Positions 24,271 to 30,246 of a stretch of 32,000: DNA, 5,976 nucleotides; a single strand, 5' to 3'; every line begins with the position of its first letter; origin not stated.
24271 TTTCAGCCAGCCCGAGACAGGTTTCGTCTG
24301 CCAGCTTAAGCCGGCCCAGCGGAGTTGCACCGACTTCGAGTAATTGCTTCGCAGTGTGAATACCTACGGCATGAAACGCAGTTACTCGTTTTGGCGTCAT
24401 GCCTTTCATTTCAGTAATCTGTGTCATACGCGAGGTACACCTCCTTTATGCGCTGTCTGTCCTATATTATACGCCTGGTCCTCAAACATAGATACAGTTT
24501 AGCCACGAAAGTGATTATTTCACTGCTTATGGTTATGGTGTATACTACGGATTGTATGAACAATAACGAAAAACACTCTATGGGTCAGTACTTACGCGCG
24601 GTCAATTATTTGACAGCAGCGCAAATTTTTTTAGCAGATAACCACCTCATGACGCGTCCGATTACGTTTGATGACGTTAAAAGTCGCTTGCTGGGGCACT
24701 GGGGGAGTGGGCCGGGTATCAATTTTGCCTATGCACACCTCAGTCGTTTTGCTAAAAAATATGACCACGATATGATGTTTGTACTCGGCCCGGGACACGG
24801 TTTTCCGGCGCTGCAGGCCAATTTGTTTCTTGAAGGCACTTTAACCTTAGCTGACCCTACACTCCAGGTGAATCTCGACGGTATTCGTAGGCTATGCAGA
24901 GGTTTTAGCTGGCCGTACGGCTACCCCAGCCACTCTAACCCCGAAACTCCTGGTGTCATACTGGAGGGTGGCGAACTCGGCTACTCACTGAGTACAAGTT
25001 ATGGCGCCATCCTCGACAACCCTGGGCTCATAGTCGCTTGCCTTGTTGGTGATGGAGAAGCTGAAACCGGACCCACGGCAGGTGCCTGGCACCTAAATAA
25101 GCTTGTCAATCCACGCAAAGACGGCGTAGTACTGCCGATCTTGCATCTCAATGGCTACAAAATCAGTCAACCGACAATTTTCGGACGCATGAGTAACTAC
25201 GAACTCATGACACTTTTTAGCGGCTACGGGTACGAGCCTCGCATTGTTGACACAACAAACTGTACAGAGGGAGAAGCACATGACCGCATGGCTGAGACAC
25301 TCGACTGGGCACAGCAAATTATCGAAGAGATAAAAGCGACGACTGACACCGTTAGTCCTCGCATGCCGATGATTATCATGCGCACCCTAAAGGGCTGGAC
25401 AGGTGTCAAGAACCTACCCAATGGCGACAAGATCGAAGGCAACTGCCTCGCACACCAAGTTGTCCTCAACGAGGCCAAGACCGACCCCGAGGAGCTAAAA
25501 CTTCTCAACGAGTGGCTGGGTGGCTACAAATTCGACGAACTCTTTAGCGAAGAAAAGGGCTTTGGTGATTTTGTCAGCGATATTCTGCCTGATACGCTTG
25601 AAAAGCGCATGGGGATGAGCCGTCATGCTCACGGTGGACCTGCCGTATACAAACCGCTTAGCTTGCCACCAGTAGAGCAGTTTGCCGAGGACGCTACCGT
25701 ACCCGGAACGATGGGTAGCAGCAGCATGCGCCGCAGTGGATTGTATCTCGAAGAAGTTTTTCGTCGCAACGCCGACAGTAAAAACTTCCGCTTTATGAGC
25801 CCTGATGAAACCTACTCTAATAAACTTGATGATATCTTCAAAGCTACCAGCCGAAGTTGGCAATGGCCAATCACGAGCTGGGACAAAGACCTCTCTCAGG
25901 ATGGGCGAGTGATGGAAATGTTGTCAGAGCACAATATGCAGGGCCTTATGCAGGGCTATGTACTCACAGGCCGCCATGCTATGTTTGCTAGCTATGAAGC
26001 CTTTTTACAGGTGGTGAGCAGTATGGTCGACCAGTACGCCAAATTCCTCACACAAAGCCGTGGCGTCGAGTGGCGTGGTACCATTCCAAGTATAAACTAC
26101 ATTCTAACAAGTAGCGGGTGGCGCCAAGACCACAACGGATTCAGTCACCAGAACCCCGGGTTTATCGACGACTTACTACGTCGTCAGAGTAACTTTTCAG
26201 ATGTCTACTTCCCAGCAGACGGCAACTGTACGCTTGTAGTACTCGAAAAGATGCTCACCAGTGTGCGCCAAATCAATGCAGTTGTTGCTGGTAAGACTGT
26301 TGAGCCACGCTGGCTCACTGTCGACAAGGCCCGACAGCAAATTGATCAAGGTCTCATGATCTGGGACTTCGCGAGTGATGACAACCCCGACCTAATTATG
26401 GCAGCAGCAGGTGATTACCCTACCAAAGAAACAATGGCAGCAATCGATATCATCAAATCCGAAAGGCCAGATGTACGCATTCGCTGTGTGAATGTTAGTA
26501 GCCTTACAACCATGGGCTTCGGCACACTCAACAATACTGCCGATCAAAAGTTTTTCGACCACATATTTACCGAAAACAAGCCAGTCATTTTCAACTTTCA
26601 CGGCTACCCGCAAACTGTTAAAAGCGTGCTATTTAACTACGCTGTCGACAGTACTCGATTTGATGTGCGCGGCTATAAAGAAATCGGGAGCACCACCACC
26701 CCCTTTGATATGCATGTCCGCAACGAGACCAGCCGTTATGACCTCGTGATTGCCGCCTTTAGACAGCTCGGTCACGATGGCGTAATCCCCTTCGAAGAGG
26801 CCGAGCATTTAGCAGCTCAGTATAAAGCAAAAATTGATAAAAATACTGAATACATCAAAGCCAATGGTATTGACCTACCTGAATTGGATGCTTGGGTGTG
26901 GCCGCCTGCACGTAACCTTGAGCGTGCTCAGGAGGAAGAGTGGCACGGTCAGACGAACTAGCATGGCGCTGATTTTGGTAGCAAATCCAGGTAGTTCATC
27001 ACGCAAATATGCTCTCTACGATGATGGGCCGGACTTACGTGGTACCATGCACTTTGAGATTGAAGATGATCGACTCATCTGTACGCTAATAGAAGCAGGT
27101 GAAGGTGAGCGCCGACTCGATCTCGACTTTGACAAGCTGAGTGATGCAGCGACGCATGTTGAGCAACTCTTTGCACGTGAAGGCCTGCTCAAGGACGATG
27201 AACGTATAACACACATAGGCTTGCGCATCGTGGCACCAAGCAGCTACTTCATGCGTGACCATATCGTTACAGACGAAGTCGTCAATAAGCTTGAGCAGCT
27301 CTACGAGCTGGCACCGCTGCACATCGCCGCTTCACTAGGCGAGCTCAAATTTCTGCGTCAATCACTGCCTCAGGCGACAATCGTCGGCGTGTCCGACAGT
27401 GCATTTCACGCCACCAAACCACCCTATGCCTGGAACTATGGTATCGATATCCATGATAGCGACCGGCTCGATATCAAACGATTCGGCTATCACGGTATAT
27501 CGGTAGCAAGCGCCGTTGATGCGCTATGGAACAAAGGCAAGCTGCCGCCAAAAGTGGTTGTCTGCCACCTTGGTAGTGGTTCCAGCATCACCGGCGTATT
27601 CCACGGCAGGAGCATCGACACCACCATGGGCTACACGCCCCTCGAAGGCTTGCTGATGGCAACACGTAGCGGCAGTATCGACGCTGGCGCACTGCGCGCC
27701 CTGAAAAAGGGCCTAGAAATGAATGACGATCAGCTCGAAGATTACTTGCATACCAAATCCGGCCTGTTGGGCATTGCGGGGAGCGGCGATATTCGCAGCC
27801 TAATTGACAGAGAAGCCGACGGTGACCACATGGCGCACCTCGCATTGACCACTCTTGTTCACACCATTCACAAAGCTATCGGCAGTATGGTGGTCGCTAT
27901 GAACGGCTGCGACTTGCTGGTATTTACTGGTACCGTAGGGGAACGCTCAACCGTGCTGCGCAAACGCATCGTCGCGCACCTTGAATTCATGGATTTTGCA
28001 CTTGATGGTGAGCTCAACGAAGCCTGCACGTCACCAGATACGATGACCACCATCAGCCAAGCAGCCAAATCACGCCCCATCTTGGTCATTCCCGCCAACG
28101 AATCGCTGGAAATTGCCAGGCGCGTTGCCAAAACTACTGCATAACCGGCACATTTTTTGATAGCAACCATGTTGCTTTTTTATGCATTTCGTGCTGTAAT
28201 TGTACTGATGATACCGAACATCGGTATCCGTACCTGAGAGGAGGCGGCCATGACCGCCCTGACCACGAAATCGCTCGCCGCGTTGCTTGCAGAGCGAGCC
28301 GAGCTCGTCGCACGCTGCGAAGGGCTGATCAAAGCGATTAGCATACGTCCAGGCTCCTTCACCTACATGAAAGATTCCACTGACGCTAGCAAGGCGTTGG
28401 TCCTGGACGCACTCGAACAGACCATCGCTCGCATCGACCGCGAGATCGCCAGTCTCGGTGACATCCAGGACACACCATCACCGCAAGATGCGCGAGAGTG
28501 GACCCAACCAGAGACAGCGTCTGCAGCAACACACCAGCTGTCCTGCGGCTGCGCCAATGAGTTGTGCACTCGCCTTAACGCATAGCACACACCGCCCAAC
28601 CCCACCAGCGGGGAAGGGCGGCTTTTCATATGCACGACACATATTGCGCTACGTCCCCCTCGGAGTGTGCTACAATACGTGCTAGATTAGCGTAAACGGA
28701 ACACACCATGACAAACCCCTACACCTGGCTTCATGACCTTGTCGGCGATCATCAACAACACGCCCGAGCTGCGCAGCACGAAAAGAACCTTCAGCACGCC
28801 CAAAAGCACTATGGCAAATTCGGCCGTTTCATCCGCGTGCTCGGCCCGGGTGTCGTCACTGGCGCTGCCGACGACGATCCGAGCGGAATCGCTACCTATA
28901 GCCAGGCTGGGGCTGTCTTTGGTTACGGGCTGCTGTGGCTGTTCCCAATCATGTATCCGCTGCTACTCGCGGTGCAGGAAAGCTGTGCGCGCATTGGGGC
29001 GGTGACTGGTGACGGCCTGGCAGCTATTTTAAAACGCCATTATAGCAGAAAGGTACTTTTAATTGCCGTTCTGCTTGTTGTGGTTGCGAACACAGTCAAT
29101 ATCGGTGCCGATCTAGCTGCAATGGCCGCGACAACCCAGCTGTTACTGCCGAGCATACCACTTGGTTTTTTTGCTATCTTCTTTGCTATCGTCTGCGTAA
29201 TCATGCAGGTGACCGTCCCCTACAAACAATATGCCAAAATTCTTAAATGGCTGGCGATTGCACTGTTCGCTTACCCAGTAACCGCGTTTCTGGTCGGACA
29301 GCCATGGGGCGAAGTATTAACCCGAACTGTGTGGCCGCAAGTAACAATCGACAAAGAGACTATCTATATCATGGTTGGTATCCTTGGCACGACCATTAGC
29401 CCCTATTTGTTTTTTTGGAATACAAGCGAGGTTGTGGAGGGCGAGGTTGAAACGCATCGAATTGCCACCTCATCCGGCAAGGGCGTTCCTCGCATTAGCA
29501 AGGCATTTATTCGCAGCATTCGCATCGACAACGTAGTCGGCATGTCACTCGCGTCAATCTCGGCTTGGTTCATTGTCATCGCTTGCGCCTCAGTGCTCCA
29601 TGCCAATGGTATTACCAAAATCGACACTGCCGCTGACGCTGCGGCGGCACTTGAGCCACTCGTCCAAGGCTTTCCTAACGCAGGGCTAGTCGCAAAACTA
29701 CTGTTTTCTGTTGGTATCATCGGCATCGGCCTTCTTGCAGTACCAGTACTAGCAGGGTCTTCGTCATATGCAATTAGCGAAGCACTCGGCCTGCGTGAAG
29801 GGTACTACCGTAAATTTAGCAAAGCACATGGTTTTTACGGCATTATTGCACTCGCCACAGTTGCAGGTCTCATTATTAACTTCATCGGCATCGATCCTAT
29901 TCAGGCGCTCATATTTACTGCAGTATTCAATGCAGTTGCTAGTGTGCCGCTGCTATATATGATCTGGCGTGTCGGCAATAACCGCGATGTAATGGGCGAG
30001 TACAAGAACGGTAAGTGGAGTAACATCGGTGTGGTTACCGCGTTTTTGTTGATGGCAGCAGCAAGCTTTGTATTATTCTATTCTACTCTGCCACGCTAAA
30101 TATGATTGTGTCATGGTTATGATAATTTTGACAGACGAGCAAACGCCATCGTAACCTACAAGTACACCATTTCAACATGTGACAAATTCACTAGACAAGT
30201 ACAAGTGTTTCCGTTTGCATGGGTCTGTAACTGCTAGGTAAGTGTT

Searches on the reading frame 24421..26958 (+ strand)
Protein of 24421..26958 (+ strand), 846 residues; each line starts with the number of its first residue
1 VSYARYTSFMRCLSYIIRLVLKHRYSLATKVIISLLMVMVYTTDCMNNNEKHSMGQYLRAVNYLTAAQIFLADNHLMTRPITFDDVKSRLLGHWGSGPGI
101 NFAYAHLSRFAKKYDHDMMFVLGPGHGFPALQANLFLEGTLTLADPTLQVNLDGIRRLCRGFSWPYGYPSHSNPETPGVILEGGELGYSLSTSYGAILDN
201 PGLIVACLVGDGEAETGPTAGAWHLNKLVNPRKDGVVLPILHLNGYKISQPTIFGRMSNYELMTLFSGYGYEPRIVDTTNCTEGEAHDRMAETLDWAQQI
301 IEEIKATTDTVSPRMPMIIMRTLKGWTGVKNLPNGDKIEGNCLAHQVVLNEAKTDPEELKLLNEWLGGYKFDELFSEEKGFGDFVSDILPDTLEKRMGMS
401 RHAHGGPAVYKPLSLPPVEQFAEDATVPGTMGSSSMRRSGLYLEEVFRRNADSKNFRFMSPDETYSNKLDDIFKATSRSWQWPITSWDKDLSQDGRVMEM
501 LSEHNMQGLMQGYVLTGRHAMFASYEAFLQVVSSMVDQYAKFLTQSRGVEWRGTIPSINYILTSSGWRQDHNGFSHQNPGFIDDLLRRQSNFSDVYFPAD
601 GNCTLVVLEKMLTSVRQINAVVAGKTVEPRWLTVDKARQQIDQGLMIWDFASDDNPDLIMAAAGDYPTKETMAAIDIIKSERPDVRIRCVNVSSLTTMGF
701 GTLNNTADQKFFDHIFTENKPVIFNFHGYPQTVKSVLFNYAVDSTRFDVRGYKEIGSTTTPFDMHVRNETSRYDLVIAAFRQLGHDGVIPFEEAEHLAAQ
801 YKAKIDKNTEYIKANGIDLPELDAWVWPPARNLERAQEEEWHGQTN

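Call 79: search_protein_families(library=pfam, proteins=[window:24421-26958:+], max_evalue=0.00001)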
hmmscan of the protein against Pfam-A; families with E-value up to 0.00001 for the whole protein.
window:24421-26958:+ (846 aa): 3 families
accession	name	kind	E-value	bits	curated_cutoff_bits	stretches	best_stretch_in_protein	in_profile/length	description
PF09364.15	XFP_N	-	4.5e-129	430.8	23.7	1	48-406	4-362/364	XFP N-terminal domain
PF03894.20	XFP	-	4.8e-73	245.1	22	1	440-614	4-177/177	D-xylulose 5-phosphate/D-fructose 6-phosphate phosphoketolase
PF09363.15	XFP_C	-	1e-58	198.6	23.4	1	625-827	1-202/202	XFP C-terminal domain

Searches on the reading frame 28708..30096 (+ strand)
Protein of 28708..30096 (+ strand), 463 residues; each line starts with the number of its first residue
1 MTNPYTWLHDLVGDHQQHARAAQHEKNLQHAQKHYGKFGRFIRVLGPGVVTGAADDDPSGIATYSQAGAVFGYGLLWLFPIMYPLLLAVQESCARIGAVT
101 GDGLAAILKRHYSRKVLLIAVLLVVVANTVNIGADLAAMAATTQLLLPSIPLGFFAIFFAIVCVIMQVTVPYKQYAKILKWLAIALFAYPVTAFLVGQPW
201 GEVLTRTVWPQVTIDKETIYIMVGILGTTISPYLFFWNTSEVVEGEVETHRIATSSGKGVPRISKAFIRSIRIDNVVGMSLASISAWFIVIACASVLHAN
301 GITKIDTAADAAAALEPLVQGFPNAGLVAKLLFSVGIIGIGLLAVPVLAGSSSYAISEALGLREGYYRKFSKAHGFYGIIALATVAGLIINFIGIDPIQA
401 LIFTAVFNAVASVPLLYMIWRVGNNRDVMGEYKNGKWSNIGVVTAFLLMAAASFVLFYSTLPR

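Call 79: search_protein_families(library=pfam, proteins=[window:28708-30096:+], max_evalue=0.00001)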
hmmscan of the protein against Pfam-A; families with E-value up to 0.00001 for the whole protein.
window:28708-30096:+ (463 aa): 1 family
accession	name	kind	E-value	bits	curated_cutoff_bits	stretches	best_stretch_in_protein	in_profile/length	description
PF01566.24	Nramp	-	6.6e-76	256.1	29.8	1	61-435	1-356/357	Natural resistance-associated macrophage protein-like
